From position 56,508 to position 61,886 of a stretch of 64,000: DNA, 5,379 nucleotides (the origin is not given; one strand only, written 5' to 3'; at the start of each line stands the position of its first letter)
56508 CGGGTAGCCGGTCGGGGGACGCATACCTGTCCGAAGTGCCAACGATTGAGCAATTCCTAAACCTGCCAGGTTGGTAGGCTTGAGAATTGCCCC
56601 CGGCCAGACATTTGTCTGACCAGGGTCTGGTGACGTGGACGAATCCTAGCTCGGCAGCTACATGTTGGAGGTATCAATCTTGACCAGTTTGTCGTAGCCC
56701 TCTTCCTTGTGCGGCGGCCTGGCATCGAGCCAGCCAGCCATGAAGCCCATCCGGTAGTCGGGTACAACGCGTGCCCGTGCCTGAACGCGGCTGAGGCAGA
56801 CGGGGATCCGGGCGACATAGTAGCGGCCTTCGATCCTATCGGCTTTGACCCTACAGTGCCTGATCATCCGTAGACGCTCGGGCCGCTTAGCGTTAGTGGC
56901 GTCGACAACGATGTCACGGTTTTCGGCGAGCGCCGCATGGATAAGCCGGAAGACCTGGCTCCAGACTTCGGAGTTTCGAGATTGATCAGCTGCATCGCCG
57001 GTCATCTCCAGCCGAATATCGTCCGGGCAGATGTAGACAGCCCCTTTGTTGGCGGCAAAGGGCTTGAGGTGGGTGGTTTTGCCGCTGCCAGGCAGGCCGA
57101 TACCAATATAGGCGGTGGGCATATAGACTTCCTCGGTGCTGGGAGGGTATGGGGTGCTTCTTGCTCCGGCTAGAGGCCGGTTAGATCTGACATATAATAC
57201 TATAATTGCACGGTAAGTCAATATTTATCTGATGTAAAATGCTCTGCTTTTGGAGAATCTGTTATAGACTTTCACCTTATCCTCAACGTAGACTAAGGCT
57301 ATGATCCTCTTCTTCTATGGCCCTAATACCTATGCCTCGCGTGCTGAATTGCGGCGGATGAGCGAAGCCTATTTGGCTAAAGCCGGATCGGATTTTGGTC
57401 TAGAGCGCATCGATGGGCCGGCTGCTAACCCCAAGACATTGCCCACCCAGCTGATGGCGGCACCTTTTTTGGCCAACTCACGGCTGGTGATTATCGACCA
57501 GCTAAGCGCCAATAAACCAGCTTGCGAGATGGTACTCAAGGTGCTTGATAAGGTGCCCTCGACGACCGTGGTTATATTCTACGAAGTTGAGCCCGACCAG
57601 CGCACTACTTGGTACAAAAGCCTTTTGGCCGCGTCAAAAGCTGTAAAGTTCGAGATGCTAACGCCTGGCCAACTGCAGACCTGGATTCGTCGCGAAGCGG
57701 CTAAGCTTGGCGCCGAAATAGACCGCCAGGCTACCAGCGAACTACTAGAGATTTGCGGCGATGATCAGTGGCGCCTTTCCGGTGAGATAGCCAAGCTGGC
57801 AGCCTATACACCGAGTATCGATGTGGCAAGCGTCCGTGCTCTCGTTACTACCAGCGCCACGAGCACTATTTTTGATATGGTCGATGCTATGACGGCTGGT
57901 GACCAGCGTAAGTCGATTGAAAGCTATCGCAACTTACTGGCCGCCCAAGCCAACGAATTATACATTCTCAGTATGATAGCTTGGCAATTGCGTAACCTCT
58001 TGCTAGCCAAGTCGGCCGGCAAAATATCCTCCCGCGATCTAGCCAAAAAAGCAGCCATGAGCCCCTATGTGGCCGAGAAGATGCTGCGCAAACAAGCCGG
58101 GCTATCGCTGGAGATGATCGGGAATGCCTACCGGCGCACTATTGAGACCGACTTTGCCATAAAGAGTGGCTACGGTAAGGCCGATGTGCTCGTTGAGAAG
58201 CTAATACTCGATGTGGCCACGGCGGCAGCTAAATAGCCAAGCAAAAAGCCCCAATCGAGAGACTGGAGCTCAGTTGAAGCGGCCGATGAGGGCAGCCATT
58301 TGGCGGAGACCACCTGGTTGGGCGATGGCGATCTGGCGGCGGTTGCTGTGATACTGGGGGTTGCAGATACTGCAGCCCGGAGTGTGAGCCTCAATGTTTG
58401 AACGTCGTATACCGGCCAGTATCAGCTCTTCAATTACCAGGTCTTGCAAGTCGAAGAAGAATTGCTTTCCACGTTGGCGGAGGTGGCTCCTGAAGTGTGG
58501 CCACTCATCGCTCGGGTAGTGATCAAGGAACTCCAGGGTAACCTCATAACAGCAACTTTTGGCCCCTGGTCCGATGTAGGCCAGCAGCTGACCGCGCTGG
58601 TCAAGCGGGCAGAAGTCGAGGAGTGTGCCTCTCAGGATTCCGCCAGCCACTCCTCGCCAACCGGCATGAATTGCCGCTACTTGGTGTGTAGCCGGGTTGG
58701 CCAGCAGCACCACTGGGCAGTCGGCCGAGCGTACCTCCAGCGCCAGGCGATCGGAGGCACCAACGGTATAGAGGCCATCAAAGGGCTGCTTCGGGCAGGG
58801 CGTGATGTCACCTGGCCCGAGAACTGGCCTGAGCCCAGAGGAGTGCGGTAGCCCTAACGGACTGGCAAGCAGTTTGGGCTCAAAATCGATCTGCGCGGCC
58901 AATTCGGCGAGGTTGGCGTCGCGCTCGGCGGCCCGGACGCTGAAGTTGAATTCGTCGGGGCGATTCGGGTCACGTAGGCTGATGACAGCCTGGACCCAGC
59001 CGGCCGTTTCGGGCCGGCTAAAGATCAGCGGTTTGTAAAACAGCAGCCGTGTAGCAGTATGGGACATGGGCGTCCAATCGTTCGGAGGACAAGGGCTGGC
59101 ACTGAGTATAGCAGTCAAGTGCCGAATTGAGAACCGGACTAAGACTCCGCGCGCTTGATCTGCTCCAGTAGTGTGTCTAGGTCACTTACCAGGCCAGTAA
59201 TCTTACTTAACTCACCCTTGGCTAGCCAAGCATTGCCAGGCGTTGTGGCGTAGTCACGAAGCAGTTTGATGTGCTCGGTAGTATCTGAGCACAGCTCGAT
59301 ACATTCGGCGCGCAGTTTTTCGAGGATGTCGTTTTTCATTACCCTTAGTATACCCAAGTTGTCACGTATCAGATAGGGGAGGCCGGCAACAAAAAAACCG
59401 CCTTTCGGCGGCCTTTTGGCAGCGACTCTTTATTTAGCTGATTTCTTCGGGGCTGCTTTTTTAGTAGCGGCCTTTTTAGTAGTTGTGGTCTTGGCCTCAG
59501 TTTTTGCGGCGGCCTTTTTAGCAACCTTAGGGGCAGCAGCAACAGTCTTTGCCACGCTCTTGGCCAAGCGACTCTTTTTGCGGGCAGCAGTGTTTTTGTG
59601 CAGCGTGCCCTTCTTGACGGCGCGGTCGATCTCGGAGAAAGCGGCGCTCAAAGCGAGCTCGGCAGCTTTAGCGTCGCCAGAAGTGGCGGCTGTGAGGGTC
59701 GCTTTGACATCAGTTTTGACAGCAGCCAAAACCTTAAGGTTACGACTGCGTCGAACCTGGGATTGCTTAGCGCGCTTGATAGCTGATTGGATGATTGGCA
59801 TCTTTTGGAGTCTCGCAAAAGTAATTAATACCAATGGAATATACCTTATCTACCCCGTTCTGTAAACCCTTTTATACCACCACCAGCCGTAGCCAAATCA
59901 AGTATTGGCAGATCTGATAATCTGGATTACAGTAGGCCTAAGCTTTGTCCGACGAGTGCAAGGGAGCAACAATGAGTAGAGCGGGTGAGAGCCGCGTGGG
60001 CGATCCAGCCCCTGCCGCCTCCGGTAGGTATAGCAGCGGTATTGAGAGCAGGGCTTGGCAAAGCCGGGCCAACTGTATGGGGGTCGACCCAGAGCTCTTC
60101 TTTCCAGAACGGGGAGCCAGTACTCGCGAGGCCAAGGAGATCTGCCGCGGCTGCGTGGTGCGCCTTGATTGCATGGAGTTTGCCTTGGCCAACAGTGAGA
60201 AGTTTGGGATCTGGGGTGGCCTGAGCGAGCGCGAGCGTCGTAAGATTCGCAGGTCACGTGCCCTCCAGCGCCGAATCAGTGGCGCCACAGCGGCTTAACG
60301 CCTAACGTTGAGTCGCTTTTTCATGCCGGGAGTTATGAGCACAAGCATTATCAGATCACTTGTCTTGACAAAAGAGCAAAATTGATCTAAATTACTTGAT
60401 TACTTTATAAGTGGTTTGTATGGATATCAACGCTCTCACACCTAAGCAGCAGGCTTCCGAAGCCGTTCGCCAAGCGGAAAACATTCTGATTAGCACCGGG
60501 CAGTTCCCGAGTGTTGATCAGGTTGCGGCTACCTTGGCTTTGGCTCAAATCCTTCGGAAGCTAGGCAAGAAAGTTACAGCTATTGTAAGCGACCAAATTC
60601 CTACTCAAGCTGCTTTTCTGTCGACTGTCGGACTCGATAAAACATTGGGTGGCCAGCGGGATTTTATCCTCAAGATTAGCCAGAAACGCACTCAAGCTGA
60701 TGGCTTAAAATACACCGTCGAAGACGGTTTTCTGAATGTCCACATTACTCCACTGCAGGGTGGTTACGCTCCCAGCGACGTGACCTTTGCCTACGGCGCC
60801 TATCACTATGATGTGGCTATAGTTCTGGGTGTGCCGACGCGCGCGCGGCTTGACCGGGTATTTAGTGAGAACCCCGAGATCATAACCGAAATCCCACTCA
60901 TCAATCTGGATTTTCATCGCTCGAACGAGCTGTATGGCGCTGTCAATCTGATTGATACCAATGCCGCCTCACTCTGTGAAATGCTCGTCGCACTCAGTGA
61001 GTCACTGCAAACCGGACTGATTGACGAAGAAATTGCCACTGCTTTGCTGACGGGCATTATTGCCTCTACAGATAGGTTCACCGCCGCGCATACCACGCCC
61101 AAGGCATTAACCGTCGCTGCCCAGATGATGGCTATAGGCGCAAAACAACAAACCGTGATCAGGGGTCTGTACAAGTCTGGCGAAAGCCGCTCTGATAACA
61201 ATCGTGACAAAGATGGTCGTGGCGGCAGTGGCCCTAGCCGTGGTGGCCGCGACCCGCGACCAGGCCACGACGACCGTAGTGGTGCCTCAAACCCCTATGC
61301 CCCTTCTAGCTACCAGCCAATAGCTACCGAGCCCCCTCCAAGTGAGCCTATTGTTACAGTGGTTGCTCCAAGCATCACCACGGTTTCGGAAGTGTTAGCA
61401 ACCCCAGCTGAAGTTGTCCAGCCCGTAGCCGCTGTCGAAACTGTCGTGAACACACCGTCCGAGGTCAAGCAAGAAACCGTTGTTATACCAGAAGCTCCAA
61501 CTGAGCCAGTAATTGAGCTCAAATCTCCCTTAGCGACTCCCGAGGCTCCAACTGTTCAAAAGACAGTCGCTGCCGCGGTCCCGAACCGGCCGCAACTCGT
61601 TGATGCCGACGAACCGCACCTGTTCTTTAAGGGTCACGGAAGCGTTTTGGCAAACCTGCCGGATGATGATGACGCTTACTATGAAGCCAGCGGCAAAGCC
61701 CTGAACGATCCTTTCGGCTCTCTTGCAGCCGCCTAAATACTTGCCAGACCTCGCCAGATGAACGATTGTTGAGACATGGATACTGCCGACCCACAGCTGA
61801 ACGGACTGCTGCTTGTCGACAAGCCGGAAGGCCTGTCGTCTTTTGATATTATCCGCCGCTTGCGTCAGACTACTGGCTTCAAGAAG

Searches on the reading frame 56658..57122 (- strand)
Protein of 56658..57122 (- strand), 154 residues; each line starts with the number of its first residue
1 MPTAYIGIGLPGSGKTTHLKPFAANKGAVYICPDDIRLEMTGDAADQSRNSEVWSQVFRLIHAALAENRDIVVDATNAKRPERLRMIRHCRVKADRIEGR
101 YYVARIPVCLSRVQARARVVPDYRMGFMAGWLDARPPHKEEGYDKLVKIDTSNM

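Call 34: find_encoding_contigs(protein=window:56658-57122:-, flank=10000, max_places=4)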
Protein window:56658-57122:- (154 aa): no gene with exactly this product is on record in the collection.

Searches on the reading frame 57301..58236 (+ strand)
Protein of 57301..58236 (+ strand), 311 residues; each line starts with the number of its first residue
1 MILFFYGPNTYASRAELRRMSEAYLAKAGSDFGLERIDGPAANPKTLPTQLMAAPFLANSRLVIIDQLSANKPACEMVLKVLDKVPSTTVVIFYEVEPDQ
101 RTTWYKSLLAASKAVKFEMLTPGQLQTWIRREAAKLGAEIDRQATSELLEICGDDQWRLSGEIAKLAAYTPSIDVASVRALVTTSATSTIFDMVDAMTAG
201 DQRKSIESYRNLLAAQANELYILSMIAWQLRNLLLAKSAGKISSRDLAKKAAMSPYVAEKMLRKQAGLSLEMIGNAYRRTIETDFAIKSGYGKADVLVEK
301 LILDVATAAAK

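Call 32: find_encoding_contigs(protein=window:57301-58236:+, flank=10000, max_places=4)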
Protein window:57301-58236:+ (311 aa): no gene with exactly this product is on record in the collection.

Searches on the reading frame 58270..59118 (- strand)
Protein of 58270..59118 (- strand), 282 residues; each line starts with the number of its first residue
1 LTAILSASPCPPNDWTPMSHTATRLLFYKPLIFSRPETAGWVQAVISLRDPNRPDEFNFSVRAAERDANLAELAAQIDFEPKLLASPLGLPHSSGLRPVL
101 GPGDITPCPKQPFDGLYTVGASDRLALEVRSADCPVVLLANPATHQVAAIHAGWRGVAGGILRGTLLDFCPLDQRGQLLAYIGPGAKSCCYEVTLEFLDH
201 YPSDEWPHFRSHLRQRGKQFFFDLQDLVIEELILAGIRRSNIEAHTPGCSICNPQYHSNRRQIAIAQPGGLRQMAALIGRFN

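Call 55: search_protein_families(library=pfam, proteins=[window:58270-59118:-], max_evalue=0.01)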
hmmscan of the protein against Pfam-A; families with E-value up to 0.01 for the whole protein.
window:58270-59118:- (282 aa): 1 family
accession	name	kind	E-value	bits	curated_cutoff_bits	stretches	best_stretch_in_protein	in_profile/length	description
PF02578.20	Cu-oxidase_4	-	3.4e-29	102.4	22.9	1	111-262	76-226/238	Multi-copper polyphenol oxidoreductase laccase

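Call 76: find_encoding_contigs(protein=window:58270-59067:-, flank=10000, max_places=3)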
Protein window:58270-59067:- (265 aa): no gene with exactly this product is on record in the collection.

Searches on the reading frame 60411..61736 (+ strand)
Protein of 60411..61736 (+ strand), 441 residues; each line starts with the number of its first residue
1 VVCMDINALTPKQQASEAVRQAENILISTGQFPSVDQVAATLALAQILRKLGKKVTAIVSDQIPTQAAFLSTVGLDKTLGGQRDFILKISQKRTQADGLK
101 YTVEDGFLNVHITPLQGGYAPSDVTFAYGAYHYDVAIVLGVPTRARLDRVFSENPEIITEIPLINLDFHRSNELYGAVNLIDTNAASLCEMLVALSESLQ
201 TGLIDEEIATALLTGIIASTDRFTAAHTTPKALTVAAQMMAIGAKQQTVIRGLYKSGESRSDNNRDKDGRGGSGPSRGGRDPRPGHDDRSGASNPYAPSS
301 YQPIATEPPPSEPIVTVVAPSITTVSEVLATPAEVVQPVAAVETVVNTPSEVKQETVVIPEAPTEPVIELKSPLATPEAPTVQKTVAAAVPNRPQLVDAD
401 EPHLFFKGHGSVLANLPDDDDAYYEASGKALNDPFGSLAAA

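Call 55: search_protein_families(library=pfam, proteins=[window:60411-61736:+], max_evalue=0.01)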
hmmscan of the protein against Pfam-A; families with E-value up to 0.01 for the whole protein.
window:60411-61736:+ (441 aa): 1 family
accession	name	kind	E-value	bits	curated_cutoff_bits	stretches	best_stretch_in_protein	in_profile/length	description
PF01368.27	DHH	-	1.4e-08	35.5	28.1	1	24-216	1-125/125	DHH family, N-terminal domain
